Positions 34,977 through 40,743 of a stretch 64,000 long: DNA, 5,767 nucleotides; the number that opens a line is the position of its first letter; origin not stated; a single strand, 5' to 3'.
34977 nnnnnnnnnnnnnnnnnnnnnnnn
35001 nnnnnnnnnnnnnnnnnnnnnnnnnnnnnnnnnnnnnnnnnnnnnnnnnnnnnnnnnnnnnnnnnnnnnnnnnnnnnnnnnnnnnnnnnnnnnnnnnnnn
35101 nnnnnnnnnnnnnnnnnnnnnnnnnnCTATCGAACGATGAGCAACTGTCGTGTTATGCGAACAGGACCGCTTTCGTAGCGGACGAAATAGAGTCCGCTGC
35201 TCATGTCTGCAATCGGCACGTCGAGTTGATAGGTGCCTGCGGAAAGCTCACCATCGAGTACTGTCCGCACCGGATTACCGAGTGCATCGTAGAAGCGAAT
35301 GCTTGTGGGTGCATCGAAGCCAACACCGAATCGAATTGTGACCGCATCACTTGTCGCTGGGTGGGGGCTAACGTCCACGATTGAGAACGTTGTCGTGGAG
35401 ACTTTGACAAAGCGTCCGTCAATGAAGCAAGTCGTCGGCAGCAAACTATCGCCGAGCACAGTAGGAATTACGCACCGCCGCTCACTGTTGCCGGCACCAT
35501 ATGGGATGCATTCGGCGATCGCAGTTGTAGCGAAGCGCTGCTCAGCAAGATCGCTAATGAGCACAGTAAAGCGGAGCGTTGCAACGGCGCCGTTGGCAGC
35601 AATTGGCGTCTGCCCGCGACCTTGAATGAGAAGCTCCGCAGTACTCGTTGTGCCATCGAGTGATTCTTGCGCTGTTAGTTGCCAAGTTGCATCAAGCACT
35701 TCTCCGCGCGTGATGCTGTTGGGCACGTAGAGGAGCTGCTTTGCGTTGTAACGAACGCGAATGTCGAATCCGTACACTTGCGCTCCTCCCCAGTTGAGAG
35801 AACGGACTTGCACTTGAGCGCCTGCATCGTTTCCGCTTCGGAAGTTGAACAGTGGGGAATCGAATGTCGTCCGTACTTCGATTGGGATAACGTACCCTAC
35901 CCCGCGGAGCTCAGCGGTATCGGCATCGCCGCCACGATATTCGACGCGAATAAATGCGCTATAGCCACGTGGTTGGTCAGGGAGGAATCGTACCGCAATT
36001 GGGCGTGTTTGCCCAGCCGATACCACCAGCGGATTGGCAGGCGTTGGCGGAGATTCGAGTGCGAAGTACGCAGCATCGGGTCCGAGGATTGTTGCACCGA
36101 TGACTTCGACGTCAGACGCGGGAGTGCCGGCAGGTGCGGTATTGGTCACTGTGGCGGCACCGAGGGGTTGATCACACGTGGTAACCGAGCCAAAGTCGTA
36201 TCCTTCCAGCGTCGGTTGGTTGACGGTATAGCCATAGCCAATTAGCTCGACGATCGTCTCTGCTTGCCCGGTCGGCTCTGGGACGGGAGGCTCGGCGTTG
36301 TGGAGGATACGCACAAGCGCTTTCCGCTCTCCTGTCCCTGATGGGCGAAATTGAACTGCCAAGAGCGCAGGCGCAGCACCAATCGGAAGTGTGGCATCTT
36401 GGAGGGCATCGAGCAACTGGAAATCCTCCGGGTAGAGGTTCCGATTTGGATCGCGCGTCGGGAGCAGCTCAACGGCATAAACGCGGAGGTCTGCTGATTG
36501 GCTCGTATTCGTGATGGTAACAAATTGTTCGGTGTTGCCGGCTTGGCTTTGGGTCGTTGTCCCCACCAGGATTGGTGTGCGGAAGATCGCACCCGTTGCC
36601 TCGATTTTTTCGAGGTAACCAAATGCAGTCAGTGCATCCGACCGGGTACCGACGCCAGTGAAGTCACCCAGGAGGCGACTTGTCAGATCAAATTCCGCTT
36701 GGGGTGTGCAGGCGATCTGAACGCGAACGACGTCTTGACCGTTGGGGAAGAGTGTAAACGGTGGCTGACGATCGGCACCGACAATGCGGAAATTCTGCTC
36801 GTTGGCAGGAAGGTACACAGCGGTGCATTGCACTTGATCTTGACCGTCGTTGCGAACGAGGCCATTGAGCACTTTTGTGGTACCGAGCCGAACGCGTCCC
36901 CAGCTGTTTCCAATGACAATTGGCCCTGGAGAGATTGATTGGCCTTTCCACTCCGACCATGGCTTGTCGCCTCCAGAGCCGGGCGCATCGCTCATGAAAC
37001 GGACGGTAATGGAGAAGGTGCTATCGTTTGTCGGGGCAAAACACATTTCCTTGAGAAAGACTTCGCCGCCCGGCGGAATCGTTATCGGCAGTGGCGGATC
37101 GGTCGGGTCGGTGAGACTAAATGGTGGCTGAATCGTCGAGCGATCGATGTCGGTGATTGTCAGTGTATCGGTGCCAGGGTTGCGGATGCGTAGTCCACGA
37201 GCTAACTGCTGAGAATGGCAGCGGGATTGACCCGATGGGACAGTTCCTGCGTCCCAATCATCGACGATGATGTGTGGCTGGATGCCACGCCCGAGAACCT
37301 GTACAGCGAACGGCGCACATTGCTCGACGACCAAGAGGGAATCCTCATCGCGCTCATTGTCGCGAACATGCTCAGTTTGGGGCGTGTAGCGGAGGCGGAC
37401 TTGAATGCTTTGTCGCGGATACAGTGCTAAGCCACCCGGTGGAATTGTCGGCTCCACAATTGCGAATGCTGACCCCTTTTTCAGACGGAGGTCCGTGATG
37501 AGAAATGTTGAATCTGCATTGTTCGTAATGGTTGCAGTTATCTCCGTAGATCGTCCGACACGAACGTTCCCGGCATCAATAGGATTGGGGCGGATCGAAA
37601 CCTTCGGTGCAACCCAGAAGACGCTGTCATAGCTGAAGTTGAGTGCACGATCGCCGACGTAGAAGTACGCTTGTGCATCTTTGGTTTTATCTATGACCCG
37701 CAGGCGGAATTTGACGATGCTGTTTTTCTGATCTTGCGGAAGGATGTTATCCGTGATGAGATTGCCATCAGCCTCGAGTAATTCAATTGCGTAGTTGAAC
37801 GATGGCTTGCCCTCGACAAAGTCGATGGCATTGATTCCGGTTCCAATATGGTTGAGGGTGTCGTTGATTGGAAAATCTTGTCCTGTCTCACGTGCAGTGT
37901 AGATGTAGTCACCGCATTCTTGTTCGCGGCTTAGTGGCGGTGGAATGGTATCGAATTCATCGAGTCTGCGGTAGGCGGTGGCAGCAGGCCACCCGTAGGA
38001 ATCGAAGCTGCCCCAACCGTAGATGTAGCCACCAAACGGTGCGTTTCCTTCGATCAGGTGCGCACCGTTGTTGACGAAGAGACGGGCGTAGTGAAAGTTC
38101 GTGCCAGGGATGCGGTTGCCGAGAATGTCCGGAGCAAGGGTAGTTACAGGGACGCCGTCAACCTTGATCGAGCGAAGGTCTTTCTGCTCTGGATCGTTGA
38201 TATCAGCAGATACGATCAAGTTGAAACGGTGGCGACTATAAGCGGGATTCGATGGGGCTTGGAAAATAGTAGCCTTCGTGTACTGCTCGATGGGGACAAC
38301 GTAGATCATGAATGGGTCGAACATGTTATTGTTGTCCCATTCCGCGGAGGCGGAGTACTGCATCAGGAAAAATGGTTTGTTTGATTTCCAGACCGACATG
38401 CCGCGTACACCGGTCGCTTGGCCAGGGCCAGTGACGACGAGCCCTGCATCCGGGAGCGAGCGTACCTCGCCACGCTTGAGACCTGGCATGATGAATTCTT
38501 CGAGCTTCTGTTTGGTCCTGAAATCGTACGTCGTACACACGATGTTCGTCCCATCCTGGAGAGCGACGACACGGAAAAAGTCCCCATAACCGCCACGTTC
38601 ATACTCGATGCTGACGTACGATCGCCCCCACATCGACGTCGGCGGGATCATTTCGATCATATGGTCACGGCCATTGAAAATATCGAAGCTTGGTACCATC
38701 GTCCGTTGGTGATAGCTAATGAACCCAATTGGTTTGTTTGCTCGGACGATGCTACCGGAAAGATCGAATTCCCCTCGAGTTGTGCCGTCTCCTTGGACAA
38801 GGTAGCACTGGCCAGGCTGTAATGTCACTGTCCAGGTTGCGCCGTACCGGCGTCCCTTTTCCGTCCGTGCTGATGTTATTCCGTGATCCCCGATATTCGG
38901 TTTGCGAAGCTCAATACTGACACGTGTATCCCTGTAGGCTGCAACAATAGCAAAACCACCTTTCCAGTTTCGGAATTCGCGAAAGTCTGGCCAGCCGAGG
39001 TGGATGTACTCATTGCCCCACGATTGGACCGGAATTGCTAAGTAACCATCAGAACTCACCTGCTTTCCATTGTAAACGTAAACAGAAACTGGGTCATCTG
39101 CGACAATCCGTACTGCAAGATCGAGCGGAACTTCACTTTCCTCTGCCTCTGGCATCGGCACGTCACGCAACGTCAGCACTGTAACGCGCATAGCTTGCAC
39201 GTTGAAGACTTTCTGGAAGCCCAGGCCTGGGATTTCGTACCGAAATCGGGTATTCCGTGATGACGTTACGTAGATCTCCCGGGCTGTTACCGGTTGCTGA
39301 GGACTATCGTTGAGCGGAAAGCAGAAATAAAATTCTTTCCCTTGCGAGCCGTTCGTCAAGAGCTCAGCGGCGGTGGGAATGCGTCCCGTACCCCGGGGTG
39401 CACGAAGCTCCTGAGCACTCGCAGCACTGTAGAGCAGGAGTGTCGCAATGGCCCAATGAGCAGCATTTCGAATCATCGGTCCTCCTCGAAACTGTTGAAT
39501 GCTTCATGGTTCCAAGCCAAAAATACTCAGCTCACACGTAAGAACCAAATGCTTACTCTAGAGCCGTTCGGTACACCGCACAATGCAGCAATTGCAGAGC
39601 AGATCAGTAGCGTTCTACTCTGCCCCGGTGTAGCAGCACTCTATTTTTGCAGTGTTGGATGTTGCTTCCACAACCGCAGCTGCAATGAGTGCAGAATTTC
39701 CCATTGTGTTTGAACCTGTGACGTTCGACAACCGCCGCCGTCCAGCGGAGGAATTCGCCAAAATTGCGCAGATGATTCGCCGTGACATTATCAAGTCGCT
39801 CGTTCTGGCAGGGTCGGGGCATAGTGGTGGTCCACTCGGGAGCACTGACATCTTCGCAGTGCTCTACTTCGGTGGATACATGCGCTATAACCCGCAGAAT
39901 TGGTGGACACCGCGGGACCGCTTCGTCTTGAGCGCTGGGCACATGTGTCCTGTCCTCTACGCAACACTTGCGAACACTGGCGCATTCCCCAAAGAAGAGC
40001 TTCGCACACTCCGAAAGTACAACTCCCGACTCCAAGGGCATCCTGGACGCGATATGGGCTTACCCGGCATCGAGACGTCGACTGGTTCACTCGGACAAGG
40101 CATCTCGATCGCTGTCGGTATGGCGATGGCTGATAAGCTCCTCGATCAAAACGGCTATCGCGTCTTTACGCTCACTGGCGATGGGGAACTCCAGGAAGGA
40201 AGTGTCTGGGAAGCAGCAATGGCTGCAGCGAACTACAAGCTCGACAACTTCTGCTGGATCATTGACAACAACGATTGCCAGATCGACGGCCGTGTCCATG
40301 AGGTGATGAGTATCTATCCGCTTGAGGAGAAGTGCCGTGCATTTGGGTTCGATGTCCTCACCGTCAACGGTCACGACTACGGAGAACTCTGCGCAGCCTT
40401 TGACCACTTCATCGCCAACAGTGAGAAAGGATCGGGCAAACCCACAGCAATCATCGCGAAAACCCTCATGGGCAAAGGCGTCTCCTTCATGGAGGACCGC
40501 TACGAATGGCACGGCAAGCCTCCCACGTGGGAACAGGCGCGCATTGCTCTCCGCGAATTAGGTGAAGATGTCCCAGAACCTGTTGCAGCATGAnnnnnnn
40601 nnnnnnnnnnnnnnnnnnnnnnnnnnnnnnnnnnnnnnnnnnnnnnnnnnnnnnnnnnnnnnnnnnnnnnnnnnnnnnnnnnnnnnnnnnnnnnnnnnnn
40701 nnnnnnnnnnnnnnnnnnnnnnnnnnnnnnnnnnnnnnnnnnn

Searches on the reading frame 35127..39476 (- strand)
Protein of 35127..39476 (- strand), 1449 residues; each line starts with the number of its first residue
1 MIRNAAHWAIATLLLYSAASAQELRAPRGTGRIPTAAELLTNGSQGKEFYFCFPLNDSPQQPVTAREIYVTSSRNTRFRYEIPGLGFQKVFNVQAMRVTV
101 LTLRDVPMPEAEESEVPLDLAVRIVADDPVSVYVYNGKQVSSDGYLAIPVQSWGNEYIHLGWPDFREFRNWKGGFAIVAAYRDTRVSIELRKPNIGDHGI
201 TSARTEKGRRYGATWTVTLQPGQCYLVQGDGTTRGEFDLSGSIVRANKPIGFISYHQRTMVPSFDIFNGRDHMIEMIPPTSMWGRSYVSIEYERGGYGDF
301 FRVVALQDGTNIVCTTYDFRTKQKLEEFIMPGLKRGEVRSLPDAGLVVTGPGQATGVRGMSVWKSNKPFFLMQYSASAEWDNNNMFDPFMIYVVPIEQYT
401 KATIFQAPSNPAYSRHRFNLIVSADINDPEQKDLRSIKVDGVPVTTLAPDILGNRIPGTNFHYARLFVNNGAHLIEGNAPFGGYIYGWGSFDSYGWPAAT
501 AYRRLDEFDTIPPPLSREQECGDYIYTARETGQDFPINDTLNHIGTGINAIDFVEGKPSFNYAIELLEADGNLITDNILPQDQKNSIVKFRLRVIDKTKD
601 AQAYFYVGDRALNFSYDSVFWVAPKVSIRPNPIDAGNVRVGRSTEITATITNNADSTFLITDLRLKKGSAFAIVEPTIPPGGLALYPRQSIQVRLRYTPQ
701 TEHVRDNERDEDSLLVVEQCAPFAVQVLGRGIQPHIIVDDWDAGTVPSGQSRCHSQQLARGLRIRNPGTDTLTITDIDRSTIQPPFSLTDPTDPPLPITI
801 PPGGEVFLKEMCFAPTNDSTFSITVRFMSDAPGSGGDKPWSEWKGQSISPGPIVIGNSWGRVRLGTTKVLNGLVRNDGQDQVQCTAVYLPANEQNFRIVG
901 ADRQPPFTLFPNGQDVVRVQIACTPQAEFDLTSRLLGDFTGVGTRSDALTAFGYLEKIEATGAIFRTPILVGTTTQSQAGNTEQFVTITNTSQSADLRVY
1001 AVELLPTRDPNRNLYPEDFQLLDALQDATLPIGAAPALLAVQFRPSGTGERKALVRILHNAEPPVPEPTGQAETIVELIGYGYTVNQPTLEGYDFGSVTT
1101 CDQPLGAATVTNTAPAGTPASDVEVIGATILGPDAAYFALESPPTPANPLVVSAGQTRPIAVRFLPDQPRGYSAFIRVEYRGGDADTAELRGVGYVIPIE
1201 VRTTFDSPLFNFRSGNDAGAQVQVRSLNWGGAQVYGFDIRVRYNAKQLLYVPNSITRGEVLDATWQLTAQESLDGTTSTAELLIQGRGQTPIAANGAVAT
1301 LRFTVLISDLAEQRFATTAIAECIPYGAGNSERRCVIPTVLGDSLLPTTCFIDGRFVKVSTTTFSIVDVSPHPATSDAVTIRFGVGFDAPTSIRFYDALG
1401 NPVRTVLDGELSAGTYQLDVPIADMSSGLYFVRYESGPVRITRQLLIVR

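Call 55: search_protein_families(library=pfam, proteins=[window:35127-39476:-], max_evalue=0.0001)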
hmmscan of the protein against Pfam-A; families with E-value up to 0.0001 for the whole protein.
window:35127-39476:- (1449 aa): 6 families
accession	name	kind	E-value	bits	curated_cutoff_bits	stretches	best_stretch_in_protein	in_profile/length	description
PF17517.7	IgGFc_binding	-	1.6e-50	172.5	25.6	1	143-487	1-297/297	IgGFc binding protein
PF15780.11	ASH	-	8.3e-07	29.6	27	0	633-702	14-79/98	Abnormal spindle-like microcephaly-assoc'd, ASPM-SPD-2-Hydin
PF22073.2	Cep192_D4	-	1e-06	29.3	35.5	0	636-702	14-83/112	Cep192 domain 4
PF22544.2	HYDIN_VesB_CFA65-like_Ig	-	2.5e-06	28.1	25.5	0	624-701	1-74/100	HYDIN/CFA65/VesB-like, Ig-like domain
PF00963.24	Cohesin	-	3.6e-05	24.4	24.1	0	1227-1309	23-105/139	Cohesin domain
PF18962.6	Por_Secre_tail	-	5e-05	24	27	0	1371-1447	3-75/75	Secretion system C-terminal sorting domain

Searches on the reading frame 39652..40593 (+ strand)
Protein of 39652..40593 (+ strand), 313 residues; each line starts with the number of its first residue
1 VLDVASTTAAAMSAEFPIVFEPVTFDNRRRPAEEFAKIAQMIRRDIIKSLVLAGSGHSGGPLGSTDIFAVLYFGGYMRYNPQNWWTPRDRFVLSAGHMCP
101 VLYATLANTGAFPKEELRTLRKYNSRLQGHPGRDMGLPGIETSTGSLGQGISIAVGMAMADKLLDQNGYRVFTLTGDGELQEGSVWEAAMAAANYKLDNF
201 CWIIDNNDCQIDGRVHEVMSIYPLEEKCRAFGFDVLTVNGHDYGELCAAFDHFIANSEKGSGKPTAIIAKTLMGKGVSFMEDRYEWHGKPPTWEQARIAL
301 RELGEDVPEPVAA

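Call 55: search_protein_families(library=pfam, proteins=[window:39652-40593:+], max_evalue=0.0001)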
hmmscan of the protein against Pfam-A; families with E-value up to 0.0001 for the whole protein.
window:39652-40593:+ (313 aa): 4 families
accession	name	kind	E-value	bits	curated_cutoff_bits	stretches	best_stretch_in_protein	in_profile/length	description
PF00456.26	Transketolase_N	-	2.3e-46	158.8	22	1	37-306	4-278/334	Transketolase, thiamine diphosphate binding domain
PF13292.11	DXP_synthase_N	-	1.4e-11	44.7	21.2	1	28-215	11-179/274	1-deoxy-D-xylulose-5-phosphate synthase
PF00676.26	E1_dh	-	7.5e-08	32.1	22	1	142-249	98-203/300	Dehydrogenase E1 component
PF02775.26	TPP_enzyme_C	-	3.2e-05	24.2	21.9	1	143-209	26-84/151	Thiamine pyrophosphate enzyme, C-terminal TPP binding domain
